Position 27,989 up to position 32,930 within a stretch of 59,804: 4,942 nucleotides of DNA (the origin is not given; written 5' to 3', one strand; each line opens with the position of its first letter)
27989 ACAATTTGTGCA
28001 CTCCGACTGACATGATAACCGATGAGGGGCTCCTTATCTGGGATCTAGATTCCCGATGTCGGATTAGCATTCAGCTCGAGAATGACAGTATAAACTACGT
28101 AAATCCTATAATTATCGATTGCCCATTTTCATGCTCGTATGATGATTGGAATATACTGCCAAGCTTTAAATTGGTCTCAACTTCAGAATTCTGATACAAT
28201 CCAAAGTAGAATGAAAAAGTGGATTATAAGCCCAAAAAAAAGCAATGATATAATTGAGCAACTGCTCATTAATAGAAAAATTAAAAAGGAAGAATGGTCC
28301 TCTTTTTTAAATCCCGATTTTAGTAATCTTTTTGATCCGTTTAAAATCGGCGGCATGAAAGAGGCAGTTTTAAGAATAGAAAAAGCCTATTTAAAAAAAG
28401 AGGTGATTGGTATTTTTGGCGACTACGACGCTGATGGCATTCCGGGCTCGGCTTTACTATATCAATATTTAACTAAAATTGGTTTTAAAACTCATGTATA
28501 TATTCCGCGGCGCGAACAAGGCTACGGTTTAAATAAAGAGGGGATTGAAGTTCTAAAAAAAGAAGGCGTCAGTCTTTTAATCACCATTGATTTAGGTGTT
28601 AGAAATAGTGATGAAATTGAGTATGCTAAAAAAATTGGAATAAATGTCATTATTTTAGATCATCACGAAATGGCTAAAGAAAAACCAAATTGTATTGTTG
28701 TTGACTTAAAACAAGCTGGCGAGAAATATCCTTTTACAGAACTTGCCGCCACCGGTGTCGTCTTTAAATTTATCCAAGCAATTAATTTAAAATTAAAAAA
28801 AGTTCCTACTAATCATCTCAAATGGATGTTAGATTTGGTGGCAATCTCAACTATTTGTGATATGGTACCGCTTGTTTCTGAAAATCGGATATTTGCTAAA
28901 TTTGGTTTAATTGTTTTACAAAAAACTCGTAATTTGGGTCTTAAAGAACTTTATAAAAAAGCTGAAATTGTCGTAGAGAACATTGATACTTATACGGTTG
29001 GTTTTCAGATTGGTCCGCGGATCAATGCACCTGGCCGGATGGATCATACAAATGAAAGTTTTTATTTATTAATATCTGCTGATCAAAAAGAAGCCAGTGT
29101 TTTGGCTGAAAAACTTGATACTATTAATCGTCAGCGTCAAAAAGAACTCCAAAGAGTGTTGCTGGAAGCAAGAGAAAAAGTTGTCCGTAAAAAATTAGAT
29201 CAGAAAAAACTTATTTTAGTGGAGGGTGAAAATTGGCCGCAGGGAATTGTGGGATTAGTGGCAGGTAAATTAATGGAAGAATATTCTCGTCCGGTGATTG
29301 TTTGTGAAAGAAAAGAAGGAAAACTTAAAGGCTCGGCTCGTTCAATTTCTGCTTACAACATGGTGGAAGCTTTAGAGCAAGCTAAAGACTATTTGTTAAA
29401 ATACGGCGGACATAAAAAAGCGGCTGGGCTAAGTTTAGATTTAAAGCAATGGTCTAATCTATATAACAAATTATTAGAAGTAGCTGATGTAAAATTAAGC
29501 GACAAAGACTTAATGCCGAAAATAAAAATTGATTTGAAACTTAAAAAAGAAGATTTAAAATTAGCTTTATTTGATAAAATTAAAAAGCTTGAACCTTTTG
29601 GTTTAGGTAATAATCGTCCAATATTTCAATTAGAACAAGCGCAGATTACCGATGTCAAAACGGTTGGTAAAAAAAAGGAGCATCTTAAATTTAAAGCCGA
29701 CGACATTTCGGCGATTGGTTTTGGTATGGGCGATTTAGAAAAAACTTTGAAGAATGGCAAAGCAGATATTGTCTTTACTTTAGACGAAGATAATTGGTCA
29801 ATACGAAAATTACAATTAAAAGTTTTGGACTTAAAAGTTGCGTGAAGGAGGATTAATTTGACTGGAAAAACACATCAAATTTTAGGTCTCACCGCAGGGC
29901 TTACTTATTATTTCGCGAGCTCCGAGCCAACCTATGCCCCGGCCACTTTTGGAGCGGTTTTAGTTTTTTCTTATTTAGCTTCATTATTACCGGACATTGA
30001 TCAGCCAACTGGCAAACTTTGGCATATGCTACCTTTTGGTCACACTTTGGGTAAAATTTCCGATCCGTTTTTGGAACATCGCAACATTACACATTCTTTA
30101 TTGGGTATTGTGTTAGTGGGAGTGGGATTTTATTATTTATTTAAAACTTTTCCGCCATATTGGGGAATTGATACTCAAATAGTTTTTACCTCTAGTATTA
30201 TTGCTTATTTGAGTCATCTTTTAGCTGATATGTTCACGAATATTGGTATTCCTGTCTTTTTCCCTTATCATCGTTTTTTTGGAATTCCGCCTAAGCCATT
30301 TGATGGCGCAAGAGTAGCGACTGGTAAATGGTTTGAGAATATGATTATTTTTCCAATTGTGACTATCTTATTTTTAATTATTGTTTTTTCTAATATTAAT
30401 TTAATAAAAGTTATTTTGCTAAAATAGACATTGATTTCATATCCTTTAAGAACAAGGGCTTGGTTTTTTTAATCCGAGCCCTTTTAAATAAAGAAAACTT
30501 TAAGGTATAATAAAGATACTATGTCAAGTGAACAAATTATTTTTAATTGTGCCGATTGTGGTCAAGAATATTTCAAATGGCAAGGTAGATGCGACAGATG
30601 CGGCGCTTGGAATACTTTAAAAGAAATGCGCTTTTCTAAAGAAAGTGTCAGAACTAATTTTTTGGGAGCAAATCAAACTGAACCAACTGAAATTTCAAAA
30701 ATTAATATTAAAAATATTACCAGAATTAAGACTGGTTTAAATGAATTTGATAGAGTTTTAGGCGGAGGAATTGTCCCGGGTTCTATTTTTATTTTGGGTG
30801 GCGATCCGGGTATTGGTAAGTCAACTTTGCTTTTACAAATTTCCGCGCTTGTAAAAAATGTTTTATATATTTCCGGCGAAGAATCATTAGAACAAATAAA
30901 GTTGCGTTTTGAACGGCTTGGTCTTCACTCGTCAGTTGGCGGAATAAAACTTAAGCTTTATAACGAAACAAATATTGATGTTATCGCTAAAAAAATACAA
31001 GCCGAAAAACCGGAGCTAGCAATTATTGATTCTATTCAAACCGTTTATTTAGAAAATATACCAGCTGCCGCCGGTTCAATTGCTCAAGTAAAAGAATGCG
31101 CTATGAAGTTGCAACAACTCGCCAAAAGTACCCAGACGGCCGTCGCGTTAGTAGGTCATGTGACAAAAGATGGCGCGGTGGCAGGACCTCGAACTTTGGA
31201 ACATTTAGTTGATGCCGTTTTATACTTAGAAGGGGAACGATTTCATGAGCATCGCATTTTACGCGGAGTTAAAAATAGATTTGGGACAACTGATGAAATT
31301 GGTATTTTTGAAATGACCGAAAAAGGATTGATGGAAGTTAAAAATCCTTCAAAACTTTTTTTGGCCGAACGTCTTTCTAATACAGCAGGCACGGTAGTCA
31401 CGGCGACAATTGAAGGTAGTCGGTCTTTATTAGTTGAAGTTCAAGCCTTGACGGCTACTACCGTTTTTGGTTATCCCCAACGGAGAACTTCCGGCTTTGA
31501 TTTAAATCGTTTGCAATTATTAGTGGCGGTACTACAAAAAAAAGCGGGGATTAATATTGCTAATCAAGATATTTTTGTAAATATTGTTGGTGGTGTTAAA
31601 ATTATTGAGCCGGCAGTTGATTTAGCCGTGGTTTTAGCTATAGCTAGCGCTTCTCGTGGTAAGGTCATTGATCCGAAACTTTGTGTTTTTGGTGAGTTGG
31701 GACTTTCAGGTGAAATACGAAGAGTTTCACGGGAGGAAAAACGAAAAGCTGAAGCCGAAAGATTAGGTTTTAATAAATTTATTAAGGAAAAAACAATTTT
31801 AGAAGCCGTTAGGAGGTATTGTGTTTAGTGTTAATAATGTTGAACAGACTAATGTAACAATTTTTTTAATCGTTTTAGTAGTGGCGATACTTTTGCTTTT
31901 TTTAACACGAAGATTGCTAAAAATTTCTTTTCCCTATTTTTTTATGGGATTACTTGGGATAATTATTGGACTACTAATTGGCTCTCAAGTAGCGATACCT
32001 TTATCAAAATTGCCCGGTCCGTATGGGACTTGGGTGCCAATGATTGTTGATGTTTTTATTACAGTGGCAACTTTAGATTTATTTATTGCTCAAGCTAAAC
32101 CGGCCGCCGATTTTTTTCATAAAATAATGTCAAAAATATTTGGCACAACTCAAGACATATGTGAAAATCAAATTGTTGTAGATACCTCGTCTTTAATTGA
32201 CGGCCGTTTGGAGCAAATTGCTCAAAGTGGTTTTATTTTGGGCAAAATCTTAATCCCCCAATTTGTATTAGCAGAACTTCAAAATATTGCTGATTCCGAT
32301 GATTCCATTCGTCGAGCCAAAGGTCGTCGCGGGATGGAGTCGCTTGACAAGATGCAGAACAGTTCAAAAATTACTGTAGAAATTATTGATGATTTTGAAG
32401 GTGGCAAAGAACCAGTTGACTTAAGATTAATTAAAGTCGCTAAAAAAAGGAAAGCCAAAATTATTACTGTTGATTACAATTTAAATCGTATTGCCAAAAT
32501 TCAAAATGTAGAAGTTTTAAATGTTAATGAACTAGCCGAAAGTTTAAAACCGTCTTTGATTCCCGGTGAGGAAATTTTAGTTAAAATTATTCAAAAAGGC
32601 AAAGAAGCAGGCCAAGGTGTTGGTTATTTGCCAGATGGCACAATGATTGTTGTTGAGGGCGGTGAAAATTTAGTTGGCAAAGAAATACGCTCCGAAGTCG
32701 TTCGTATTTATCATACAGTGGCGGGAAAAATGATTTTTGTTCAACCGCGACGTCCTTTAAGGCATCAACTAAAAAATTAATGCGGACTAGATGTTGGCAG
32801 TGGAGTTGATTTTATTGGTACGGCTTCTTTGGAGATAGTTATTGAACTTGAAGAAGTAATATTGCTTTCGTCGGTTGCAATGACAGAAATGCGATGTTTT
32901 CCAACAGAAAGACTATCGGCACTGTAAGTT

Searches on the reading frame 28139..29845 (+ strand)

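Call 42: search_protein_families(library=pfam, proteins=[window:28139-29845:+], max_evalue=0.00001)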
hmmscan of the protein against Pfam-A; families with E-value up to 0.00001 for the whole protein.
window:28139-29845:+ (568 aa): 3 families
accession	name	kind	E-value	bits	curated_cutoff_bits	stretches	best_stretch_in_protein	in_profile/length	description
PF17768.7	RecJ_OB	-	2e-24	86.1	27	1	464-563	1-106/107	RecJ OB domain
PF01368.27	DHH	-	3.2e-20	73.1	28.1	1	90-236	2-123/125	DHH family, N-terminal domain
PF02272.25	DHHA1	-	3e-13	50.6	25.9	1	358-447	4-94/102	DHHA1 domain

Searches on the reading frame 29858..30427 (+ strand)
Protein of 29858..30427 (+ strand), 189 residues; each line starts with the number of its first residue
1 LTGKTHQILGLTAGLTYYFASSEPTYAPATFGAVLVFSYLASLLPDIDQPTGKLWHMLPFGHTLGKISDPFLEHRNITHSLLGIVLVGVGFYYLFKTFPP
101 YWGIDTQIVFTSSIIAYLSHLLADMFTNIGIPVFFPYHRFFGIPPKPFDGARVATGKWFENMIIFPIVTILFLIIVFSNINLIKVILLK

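Call 51: search_protein_families(library=pfam, proteins=[window:29858-30427:+], max_evalue=0.00001)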
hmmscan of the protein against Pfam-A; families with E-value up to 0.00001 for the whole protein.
window:29858-30427:+ (189 aa): 1 family
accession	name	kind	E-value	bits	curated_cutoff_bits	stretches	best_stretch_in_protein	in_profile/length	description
PF04307.19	YdjM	-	1.3e-27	96.8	29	1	1-174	1-167/176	YdjM inner membrane protein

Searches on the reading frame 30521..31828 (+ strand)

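Call 51: search_protein_families(library=pfam, proteins=[window:30521-31828:+], max_evalue=0.00001)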
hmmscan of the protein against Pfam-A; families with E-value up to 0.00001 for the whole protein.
window:30521-31828:+ (435 aa): 5 families
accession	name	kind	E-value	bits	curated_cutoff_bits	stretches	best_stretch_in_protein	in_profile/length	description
PF13481.12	AAA_25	-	3e-13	50.3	27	1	74-219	20-195/195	AAA domain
PF06745.19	ATPase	-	1.4e-12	48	26.6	1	69-135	1-72/231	KaiC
PF18073.7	Zn_ribbon_LapB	-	6.6e-09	35.7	25.7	1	8-35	1-28/28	Rubredoxin metal binding domain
PF03796.21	DnaB_C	-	1.5e-07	31.5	27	0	69-130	2-67/255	DnaB-like helicase C terminal domain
PF13541.12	ChlI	-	5.8e-07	29.9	27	1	340-421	34-116/121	Subunit ChlI of Mg-chelatase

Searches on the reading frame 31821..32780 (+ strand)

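Call 51: search_protein_families(library=pfam, proteins=[window:31821-32780:+], max_evalue=0.00001)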
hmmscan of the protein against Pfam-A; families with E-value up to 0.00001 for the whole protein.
window:31821-32780:+ (319 aa): 1 family
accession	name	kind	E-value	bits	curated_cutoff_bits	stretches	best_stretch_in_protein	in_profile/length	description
PF01850.27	PIN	-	2.8e-07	31.6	23.6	1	118-226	1-119/120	PIN domain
